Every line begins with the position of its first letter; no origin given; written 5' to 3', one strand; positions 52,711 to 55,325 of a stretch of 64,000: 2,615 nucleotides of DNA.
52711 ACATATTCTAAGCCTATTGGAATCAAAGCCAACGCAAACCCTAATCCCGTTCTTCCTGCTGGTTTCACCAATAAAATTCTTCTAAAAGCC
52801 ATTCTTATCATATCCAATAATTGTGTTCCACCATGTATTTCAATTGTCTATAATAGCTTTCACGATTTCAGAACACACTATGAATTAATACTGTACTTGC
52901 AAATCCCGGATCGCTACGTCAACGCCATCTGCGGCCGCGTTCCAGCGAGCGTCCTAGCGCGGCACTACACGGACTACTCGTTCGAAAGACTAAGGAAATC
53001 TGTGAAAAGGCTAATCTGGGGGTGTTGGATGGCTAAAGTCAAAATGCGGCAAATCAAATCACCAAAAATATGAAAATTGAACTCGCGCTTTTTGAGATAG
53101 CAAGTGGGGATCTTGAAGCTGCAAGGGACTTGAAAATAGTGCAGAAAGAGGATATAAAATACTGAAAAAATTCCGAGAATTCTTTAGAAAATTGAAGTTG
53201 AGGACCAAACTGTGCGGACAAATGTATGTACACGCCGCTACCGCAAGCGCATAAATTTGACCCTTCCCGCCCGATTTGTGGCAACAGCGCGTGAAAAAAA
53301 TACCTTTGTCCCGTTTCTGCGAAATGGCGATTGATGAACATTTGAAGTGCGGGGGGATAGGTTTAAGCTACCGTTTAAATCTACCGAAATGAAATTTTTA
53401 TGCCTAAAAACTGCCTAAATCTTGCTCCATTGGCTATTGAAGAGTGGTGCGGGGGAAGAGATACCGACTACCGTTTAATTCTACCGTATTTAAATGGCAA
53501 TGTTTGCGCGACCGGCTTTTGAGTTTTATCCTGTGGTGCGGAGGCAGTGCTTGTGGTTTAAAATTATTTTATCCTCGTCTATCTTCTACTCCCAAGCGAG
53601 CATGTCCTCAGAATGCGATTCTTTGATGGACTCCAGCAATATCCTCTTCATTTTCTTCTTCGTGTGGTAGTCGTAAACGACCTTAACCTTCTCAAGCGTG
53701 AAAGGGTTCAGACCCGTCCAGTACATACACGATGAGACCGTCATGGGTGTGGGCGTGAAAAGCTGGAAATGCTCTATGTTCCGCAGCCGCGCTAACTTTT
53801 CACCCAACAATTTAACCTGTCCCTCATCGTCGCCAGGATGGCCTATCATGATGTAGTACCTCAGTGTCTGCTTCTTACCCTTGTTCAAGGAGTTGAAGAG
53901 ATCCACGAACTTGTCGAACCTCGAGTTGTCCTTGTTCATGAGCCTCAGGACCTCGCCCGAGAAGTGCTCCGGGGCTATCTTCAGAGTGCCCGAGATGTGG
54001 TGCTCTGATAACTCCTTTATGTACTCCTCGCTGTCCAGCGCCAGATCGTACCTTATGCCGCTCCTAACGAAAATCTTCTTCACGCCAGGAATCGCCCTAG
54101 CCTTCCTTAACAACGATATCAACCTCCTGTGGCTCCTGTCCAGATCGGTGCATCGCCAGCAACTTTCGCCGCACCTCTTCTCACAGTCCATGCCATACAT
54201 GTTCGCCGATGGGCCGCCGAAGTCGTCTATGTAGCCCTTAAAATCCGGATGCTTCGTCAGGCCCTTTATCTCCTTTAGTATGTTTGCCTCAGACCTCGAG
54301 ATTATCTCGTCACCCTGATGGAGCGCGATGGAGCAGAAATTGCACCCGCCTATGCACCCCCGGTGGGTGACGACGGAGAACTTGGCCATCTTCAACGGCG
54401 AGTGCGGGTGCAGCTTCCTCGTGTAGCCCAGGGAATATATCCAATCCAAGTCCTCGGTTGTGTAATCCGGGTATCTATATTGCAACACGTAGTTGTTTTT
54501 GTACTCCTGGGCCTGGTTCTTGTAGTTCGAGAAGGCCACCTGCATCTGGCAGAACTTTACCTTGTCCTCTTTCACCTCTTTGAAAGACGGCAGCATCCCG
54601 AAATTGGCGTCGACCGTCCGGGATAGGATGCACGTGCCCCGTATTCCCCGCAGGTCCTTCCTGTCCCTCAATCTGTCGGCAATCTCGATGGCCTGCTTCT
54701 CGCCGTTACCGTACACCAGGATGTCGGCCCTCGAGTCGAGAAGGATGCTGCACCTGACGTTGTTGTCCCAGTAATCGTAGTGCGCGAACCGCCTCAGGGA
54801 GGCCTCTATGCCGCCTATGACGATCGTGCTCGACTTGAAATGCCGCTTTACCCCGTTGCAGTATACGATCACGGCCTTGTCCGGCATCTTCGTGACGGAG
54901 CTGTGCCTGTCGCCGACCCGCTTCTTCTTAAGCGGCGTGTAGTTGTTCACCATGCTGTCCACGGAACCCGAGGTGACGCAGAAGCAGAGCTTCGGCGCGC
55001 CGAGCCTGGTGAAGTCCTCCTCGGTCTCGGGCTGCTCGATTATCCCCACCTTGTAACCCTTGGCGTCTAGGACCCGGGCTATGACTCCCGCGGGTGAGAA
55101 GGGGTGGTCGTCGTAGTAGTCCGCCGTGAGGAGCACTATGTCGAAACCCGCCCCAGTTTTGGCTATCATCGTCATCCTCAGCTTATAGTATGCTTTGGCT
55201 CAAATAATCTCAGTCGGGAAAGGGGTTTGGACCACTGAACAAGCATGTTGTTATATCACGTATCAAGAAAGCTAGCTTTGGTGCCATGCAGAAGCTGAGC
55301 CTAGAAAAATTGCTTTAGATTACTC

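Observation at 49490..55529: tRNA-Leu(CAG) integration hotspot: five decayed, AT-shifted copies of the tRNA 3' half staggered over 6 kb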

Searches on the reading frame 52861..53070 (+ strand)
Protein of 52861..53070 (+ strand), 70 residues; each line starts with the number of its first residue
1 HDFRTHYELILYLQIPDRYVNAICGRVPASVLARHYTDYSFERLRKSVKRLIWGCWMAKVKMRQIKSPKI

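Call 18: find_homologous_proteins(query=window:52882-53070:+, max_evalue=0.01)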
Query seq(63 aa): no candidate shares three 5-residue words with the query. No homologue found.

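Call 22: search_protein_families(library=pfam, proteins=[window:52861-53070:+], max_evalue=10)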
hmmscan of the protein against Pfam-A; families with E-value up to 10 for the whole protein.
seq(70 aa): 1 family
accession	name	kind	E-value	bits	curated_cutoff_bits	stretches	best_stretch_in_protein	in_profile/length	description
PF16795.10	Phage_integr_3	-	0.094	13.1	27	1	6-38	114-146/161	Archaeal phage integrase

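Call 23: search_protein_families(library=phrogs, proteins=[window:52861-53070:+], max_evalue=1)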
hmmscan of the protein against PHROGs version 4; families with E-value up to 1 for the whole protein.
seq(70 aa): 1 family
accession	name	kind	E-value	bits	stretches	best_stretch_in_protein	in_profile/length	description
phrog_5127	-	integration and excision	0.00026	21.6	1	7-39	302-334/355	integrase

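Call 40: search_protein_representatives(protein=window:52864-53070:+)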
Query: 69 residues. Proteins with E-value up to 0.001 (for the whole library): 152; up to 1e-10: 1; up to 1e-30: 0. The best 150 are listed.
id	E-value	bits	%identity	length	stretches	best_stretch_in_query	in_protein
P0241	1.2e-18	82.4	33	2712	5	42-68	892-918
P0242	2.1e-09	53.2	61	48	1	12-52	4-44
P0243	3.5e-09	52.5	72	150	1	11-49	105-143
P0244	6.7e-09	51.6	74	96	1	12-46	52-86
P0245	1.5e-08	50.5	71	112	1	12-46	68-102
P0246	1.5e-08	50.4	63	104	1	12-52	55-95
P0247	1.8e-08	50.2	74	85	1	12-45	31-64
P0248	3.0e-08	49.5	71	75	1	12-46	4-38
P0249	3.6e-08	49.3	58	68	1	12-51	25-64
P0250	4.3e-08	49.0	76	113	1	12-45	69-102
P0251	4.4e-08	49.0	71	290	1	12-45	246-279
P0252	5.4e-08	48.7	69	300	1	12-47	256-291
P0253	6.4e-08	48.5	65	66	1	12-48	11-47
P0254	8.7e-08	48.1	71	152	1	12-45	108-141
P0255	1.3e-07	47.5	74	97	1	13-46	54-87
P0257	1.8e-07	47.1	68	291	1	12-49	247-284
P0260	3.5e-07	46.2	68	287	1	12-45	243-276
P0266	7.1e-07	45.2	71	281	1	12-45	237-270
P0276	1.6e-06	44.1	57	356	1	10-46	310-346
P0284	2.4e-06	43.5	57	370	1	12-46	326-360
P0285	2.7e-06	43.3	71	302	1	12-45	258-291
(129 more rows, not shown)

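Call 41: search_protein_families(library=pfam, proteins=[P0251, P0252, P0257, P0260, P0266, P0276, P0284], max_evalue=0.001)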
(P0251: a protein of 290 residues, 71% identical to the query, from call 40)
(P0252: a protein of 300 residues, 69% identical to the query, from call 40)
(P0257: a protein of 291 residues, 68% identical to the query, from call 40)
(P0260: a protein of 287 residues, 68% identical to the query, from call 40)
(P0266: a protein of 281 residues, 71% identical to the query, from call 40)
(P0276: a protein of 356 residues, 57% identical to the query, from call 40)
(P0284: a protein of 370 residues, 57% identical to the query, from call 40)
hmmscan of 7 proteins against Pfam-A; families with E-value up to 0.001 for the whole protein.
P0251 (290 aa): 4 families
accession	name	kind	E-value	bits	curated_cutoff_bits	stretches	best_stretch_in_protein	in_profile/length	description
PF16795.10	Phage_integr_3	-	1.1e-08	35.6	27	1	225-272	103-147/161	Archaeal phage integrase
PF00589.27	Phage_integrase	-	9.9e-07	29.1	27.1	1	137-273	21-169/172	Phage integrase family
PF13495.12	Phage_int_SAM_4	-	1.3e-06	29.1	27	1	27-99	2-76/85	Phage integrase, N-terminal SAM-like domain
PF02899.23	Phage_int_SAM_1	-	6e-05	23.7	22.3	1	27-101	1-79/83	Phage integrase, N-terminal SAM-like domain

P0252 (300 aa): 4 families
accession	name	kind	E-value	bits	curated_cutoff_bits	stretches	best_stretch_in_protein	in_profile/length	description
PF00589.27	Phage_integrase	-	2.5e-12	47.4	27.1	1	124-283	3-169/172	Phage integrase family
PF13495.12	Phage_int_SAM_4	-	3.4e-08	34.2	27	1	28-105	1-81/85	Phage integrase, N-terminal SAM-like domain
PF16795.10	Phage_integr_3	-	4.2e-07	30.4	27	1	231-282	95-147/161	Archaeal phage integrase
PF02899.23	Phage_int_SAM_1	-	5.2e-05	23.9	22.3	1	29-103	1-80/83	Phage integrase, N-terminal SAM-like domain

P0257 (291 aa): 2 families
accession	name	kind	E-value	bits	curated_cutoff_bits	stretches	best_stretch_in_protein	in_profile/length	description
PF16795.10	Phage_integr_3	-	5.1e-09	36.7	27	1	226-273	104-147/161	Archaeal phage integrase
PF00589.27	Phage_integrase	-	9.5e-08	32.4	27.1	1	123-274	4-169/172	Phage integrase family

P0260 (287 aa): 2 families
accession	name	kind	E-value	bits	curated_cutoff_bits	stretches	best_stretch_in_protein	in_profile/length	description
PF00589.27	Phage_integrase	-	3.8e-10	40.2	27.1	1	121-270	6-169/172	Phage integrase family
PF16795.10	Phage_integr_3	-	1e-08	35.7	27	1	117-268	3-146/161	Archaeal phage integrase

P0266 (281 aa): 3 families
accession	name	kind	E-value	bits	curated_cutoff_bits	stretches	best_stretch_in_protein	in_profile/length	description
PF00589.27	Phage_integrase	-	5e-13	49.6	27.1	1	115-265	10-170/172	Phage integrase family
PF16795.10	Phage_integr_3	-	1.2e-08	35.5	27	1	109-263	2-147/161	Archaeal phage integrase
PF13495.12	Phage_int_SAM_4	-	1e-05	26.2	27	1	32-92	15-82/85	Phage integrase, N-terminal SAM-like domain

P0276 (356 aa): 2 families
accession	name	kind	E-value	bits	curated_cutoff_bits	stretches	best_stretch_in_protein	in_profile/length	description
PF00589.27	Phage_integrase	-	7e-11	42.6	27.1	1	185-339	5-169/172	Phage integrase family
PF16795.10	Phage_integr_3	-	9.2e-09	35.8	27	1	181-338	2-147/161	Archaeal phage integrase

P0284 (370 aa): 2 families
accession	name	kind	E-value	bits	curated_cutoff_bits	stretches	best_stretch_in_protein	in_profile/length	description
PF00589.27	Phage_integrase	-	8.5e-09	35.9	27.1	1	213-352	21-168/172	Phage integrase family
PF16795.10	Phage_integr_3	-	1.5e-06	28.7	27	1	305-353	101-148/161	Archaeal phage integrase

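Call 46: find_encoding_contigs(protein=P0285, flank=10000, max_places=4)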
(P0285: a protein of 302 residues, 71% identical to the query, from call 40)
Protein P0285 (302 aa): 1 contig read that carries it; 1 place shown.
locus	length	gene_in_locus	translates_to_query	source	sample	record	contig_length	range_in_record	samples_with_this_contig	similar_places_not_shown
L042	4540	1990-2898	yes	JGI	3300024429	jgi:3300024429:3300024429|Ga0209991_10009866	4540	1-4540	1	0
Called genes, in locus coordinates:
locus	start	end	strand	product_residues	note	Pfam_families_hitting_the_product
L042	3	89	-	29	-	?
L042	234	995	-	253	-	PF01135:PCMT, PF13489:Methyltransf_23, PF01209:Ubie_methyltran, PF06325:PrmA, PF13847:Methyltransf_31, PF08241:Methyltransf_11, PF08242:Methyltransf_12, PF13649:Methyltransf_25, +4 more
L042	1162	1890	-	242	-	PF00702:Hydrolase, PF13419:HAD_2, PF13242:Hydrolase_like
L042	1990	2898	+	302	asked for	PF13495:Phage_int_SAM_4, PF00589:Phage_integrase, PF16795:Phage_integr_3 (faint)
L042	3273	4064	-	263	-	-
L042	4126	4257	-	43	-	-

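Call 74: find_related_loci(query=A5, collection=viral_contigs, flank=10000)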
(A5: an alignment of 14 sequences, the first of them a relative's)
Query A5 (302 aa) in viral_contigs; peptide patterns used: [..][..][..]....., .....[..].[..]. (x = any residue, [..] = any of these).
36 stretches matched a pattern; 2 encode a relative of the query (tblastn E <= 1e-3); 2 distinct loci.
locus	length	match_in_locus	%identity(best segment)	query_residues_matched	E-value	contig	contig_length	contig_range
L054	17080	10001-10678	26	39-271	4e-10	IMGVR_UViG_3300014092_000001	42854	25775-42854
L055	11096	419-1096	27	39-271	1e-8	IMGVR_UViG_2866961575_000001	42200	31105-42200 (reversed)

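Call 81: search_protein_families(library=ncbifam, proteins=[P0285], max_evalue=0.001)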
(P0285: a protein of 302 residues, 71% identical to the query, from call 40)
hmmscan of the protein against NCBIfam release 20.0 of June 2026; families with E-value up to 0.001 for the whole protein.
P0285 (302 aa): 4 families
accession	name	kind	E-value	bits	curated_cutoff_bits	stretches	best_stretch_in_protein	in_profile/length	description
NF040815.2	recomb_XerA_Arch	equivalog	2.1e-21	76.7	220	1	28-293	2-263/263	site-specific tyrosine recombinase/integron integrase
NF001399.0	PRK00283.1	subfamily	1.4e-10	40.9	279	1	22-294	5-293/300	tyrosine recombinase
TIGR02225.1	recomb_XerD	equivalog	3.6e-10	39.6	329.6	1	27-294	1-284/290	site-specific tyrosine recombinase XerD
TIGR02224.1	recomb_XerC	equivalog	2.5e-09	36.9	335.15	1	27-296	1-289/295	tyrosine recombinase XerC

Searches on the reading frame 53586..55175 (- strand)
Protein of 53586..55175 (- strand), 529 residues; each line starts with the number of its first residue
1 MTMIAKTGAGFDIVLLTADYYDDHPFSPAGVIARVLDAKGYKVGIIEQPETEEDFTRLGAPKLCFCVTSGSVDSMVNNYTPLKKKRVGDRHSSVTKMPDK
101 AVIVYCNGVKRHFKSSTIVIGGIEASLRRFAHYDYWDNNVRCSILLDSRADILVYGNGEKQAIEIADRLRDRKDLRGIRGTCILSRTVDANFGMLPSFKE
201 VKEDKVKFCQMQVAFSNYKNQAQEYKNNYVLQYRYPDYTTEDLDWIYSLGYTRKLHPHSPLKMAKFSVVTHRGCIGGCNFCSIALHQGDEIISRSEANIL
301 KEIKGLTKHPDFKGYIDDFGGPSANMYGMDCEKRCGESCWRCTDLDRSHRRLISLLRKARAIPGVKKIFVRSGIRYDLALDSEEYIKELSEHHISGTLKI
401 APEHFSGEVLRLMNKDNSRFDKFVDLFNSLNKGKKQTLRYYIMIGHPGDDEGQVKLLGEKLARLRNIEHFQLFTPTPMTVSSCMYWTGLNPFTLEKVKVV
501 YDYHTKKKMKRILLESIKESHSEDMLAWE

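Call 8: search_protein_families(library=pfam, proteins=[window:53586-55175:-], max_evalue=0.1)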
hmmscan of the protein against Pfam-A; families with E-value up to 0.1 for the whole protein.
window:53586-55175:- (529 aa): 4 families
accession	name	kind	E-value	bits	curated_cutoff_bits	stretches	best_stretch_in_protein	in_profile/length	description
PF08497.15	Radical_SAM_N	-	2.5e-82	277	25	1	10-259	16-287/301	Radical SAM N-terminal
PF04055.27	Radical_SAM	-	6.4e-10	39.9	29.5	1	269-455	2-160/166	Radical SAM superfamily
PF11842.13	DUF3362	-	4.5e-07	30.6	27.6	1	470-514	3-51/151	Domain of unknown function (DUF3362)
PF20679.3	Hanta_Gn-B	-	1.8e-05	25.5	28.2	1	90-124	41-75/102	Hantavirus glycoprotein Gn, base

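Call 34: find_homologous_proteins(query=window:53586-55175:-, max_evalue=1e-50)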
Query window:53586-55175:- (529 aa): 7999 proteins with E <= 1e-50 among 8000 candidates; the best 120 are listed.
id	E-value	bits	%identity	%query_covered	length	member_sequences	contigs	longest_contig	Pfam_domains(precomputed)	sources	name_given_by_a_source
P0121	0.0e+0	1233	99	100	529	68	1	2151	PF04055.28,PF11842.14,PF08497.16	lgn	-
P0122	0.0e+0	1116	91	100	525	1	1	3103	PF04055.28,PF11842.14,PF08497.16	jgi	jgi:uncharacterized radical SAM protein YgiQ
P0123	0.0e+0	1098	90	99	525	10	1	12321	PF04055.28,PF11842.14,PF08497.16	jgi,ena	-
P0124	0.0e+0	1072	87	100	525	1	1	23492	PF04055.28,PF11842.14,PF08497.16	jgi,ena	-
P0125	0.0e+0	1065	85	100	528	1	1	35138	PF04055.28,PF11842.14,PF08497.16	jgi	jgi:uncharacterized radical SAM protein YgiQ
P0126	0.0e+0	1035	84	100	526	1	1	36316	PF04055.28,PF11842.14,PF08497.16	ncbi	ncbi:MAG: YgiQ family radical SAM protein [Candidatus Hadarchaeota archaeon]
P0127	0.0e+0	1014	83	100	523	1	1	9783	PF04055.28,PF11842.14,PF08497.16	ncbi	ncbi:MAG: YgiQ family radical SAM protein [Candidatus Hadarchaeota archaeon]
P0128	6.4e-294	994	80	100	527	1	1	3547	PF04055.28,PF11842.14,PF08497.16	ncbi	-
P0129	2.0e-287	972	79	100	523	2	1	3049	PF04055.28,PF11842.14,PF08497.16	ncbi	-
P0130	7.0e-286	967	78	100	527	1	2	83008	PF04055.28,PF11842.14,PF08497.16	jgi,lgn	-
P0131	1.2e-275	933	78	98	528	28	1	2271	PF04055.28,PF11842.14,PF08497.16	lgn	-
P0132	1.0e-265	901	73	98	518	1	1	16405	PF04055.28,PF11842.14,PF08497.16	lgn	-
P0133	2.4e-264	896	74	98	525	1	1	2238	PF04055.28,PF11842.14,PF08497.16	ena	-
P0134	3.3e-262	889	72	95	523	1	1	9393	PF04055.28,PF11842.14,PF08497.16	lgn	-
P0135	3.1e-261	886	71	99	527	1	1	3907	PF04055.28,PF11842.14,PF08497.16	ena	-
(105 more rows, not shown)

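Call 35: find_encoding_contigs(protein=P0121, flank=10000, max_places=6)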
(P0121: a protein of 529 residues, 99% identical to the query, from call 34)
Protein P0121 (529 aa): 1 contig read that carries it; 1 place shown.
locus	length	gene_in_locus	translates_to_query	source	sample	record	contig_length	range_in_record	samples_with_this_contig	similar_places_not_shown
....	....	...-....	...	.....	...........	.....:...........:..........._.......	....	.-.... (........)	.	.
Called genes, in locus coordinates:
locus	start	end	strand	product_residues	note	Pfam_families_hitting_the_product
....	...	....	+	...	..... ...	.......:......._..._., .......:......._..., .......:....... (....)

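Call 36: find_encoding_contigs(protein=P0123, flank=10000, max_places=3)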
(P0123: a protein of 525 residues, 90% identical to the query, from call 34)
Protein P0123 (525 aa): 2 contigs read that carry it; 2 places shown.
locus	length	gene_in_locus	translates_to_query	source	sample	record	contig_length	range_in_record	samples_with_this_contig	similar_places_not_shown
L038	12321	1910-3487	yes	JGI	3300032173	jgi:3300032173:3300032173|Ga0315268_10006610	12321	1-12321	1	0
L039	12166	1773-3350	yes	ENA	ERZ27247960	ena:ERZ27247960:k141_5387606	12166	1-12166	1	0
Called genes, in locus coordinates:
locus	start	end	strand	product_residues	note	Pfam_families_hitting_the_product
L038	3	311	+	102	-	?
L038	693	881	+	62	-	-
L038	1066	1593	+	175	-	PF03692:CxxCxxCC (weak)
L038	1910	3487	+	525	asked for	PF08497:Radical_SAM_N, PF04055:Radical_SAM, PF11842:DUF3362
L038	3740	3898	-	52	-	-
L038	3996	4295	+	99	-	-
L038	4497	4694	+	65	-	PF00833:Ribosomal_S17e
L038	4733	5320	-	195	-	PF00352:TBP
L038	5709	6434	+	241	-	-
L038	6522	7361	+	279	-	PF04414:tRNA_deacylase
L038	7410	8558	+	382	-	PF00091:Tubulin, PF12327:FtsZ_C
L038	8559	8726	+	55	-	PF00584:SecE (weak)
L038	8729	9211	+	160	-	PF03439:Spt5-NGN, PF00467:KOW (weak)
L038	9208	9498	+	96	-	PF21473:OB_Ssb-like (weak)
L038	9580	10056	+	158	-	PF03946:Ribosomal_L11_N, PF00298:Ribosomal_L11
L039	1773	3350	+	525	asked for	PF08497:Radical_SAM_N, PF04055:Radical_SAM, PF11842:DUF3362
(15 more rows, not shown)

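Call 37: find_encoding_contigs(protein=P0124, flank=10000, max_places=3)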
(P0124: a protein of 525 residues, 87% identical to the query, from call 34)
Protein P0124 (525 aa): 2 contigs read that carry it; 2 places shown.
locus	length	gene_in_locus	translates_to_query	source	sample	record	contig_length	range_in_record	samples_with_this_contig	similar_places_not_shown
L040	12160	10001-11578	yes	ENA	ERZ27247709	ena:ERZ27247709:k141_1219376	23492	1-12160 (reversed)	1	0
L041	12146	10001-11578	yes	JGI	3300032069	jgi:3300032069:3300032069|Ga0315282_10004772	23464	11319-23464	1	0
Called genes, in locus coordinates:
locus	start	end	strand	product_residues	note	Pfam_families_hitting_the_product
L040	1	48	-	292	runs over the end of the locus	PF00294:PfkB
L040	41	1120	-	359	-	PF01658:Inos-1-P_synth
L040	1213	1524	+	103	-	PF03551:PadR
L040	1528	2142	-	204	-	PF01066:CDP-OH_P_transf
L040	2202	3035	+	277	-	PF01261:AP_endonuc_2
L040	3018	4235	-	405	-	PF13393:tRNA-synt_His, PF00587:tRNA-synt_2b, PF03129:HGTP_anticodon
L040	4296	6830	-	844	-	PF02516:STT3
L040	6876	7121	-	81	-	-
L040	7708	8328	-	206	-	-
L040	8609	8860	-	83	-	PF03477:ATP-cone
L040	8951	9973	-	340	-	PF17835:NOG1_N, PF03193:RsgA_GTPase (faint), PF02421:FeoB_N, PF01926:MMR_HSR1, PF06858:NOG1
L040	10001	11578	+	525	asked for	PF08497:Radical_SAM_N, PF04055:Radical_SAM, PF11842:DUF3362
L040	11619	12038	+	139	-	-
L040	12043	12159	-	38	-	?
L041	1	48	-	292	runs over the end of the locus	PF00294:PfkB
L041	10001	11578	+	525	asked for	PF08497:Radical_SAM_N, PF04055:Radical_SAM, PF11842:DUF3362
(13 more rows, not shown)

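Call 39: find_encoding_contigs(protein=window:53586-55175:-, flank=6000, max_places=10)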
Protein window:53586-55175:- (529 aa): no gene with exactly this product is on record in the collection.

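Call 81: search_protein_families(library=ncbifam, proteins=[window:53586-55175:-], max_evalue=0.001)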
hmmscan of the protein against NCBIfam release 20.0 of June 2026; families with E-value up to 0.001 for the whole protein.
window:53586-55175:- (529 aa): 7 families
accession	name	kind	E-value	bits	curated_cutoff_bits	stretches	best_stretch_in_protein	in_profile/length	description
TIGR03904.1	SAM_YgiQ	equivalog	1.3e-174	581.9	462.35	1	10-513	16-557/558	YgiQ family radical SAM protein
TIGR00089.1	TIGR00089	subfamily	3.2e-12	46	251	1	257-455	132-309/429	MiaB/RimO family radical SAM methylthiotransferase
TIGR04014.1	B12_SAM_MJ_0865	equivalog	3.3e-09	36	360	1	264-419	159-293/434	methyl-coenzyme M reductase glutamine C-methyltransferase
TIGR01579.1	MiaB-like-C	equivalog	8.9e-08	31.8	357.05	0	260-308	135-182/416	tRNA (N(6)-L-threonylcarbamoyladenosine(37)-C(2))-methylthiotransferase MtaB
TIGR01125.1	TIGR01125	equivalog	2.1e-06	27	356.95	1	272-462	144-314/432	30S ribosomal protein S12 methylthiotransferase RimO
TIGR04072.2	rSAM_ladder_B12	equivalog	6e-05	21.8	360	0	266-309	181-224/443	lipid biosynthesis B12-binding/radical SAM protein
TIGR04013.1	B12_SAM_MJ_1487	hypoth_equivalog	8.3e-05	21.6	251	0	258-309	144-195/382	TIGR04013 family B12-binding domain/radical SAM domain-containing protein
